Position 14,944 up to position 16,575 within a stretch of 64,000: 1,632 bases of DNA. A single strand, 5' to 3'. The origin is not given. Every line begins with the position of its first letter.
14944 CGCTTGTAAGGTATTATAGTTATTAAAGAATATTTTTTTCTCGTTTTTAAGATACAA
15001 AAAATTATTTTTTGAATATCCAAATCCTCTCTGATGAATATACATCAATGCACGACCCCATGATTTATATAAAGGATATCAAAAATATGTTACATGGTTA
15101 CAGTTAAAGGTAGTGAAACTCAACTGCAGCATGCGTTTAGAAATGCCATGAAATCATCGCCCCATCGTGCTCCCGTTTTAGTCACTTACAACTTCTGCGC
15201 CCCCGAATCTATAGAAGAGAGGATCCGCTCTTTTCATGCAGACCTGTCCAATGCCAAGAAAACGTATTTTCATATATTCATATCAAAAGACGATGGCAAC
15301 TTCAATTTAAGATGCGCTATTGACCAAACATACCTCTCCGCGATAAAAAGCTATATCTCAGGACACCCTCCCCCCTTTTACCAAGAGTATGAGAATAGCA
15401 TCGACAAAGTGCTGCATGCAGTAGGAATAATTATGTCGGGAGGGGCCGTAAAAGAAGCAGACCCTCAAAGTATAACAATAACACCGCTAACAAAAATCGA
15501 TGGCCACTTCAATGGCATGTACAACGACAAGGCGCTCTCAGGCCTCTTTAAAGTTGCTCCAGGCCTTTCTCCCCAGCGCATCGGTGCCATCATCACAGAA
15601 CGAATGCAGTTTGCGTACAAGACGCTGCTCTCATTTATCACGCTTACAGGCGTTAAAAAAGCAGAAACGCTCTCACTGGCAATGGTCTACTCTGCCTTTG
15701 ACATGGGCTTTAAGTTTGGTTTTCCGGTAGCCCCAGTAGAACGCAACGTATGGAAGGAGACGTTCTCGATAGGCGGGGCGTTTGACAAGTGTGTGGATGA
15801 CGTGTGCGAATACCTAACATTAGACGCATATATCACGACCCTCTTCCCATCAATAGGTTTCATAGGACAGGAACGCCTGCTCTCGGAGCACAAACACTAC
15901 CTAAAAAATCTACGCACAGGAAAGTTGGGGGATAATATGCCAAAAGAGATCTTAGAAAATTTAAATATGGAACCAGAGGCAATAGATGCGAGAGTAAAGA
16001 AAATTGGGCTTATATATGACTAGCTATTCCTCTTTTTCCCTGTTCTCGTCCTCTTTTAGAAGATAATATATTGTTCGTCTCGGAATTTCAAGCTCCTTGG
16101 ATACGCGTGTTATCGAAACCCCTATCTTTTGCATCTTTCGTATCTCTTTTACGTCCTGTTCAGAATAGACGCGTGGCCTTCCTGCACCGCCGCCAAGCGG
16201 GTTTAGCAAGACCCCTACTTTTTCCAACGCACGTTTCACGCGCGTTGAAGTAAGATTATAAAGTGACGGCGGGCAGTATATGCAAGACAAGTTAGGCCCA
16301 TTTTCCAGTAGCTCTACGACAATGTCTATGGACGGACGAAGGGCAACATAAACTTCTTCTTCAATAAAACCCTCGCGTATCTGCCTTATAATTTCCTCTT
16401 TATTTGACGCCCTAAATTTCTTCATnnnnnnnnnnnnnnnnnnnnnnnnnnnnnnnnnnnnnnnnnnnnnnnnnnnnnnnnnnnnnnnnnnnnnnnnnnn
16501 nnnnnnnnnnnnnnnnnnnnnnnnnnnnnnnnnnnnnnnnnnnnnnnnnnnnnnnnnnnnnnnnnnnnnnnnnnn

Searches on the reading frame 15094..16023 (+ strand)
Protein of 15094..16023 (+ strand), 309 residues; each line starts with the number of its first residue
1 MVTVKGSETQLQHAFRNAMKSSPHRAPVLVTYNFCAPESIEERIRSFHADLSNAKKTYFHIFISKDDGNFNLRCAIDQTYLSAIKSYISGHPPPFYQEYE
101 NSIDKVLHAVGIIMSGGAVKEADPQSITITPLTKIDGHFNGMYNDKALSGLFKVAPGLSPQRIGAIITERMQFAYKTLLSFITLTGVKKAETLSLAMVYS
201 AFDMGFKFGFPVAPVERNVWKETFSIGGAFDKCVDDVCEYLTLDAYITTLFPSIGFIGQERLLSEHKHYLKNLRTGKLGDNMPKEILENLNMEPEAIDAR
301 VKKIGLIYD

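Call 8: search_protein_families(library=pfam, proteins=[window:15094-16023:+], max_evalue=0.01)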
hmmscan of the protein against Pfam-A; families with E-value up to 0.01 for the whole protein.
window:15094-16023:+ (309 aa): 0 families

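Call 40: find_homologous_proteins(query=window:15094-16020:+, max_evalue=0.001)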
Query window:15094-16020:+ (309 aa): 1 proteins with E <= 0.001 among 1313 candidates.
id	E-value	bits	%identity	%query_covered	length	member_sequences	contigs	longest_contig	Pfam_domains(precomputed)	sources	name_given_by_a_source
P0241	8.7e-131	453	88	75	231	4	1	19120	-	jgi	-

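Call 41: search_solved_structures(query=window:15094-16020:+, max_evalue=10)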
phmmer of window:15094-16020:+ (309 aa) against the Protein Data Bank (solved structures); distinct sequences matched with E-value up to 10: 0.

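Call 49: search_protein_representatives(protein=window:15094-16020:+)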
Query: 309 residues. Proteins with E-value up to 0.001 (for the whole library): 14; up to 1e-10: 12; up to 1e-30: 4. The best 14 are listed.
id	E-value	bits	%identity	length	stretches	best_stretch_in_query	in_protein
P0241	2.8e-131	453.4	88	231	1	1-231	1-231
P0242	1.4e-54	201.6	35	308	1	7-309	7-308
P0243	2.4e-38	148.3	95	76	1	234-309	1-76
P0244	2.4e-32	128.6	29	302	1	14-308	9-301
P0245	4.1e-26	108.1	29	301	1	44-308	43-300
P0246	6.6e-26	107.5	29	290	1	41-286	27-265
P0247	5.3e-25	104.5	29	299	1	1-309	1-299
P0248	7.1e-25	104.1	28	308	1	6-287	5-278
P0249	1.1e-24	103.5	35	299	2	166-309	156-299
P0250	1.5e-24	103.0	26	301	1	40-309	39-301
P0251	3.0e-24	102.0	27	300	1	42-308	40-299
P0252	2.6e-20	89.1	33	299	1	126-305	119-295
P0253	4.0e-05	39.2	30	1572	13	218-271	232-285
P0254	2.7e-04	36.5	36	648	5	99-151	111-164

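Call 50: predict_structure(protein=window:15094-16020:+)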
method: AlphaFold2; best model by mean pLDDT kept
length: 309 residues; sequences in the alignment: 1
mean_pLDDT: 40.5   pTM: 0.26
mean pLDDT of the five models: 40.5, 36.7, 35.6, 35.0, 33.4
residues with pLDDT >= 90: 0; 70-90: 8; 50-70: 36; < 50: 265
segments of 3 or more residues with pLDDT < 50: 1-10, 21-38, 40-267, 304-309
pLDDT, mean of each block of 10 residues (from residue 1): 43 51 39 42 46 39 35 38 31 33 32 29 25 25 33 37 41 41 34 36 36 35 36 41 45 40 48 63 64 72 45
secondary structure, 60 per line:
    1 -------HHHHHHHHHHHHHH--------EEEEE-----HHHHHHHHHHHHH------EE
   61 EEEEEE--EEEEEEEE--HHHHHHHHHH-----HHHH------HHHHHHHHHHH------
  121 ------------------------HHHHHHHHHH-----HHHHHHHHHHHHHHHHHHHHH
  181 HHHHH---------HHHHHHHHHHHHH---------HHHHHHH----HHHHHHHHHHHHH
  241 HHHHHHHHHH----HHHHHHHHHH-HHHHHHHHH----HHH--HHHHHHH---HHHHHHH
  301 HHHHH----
elements in order: H8-21 E30-34 H40-52 E59-66 E69-76 H79-88 H94-97 H104-114 H145-154 H160-185 H195-207 H217-223 H228-250 H255-264 H266-274 H284-290 H294-305

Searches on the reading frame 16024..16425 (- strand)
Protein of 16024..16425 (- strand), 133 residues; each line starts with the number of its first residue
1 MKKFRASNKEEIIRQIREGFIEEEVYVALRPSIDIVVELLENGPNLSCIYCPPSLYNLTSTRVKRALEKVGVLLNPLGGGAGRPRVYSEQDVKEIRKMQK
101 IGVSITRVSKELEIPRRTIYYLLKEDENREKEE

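Call 8: search_protein_families(library=pfam, proteins=[window:16024-16425:-], max_evalue=0.01)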
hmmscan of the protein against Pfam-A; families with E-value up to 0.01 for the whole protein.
window:16024-16425:- (133 aa): 4 families
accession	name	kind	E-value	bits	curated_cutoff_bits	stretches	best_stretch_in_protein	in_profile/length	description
PF08004.16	DUF1699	-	5.9e-06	26.5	33.4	1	7-110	7-112/130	Protein of unknown function (DUF1699)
PF02796.21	HTH_7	-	1.2e-05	25.8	23.8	1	82-120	1-39/45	Helix-turn-helix domain of resolvase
PF13411.12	MerR_1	-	0.00012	22.5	21.6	0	65-100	18-51/69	MerR HTH family regulatory protein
PF13384.12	HTH_23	-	0.0095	16.2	24.6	0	98-124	14-39/50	Homeodomain-like domain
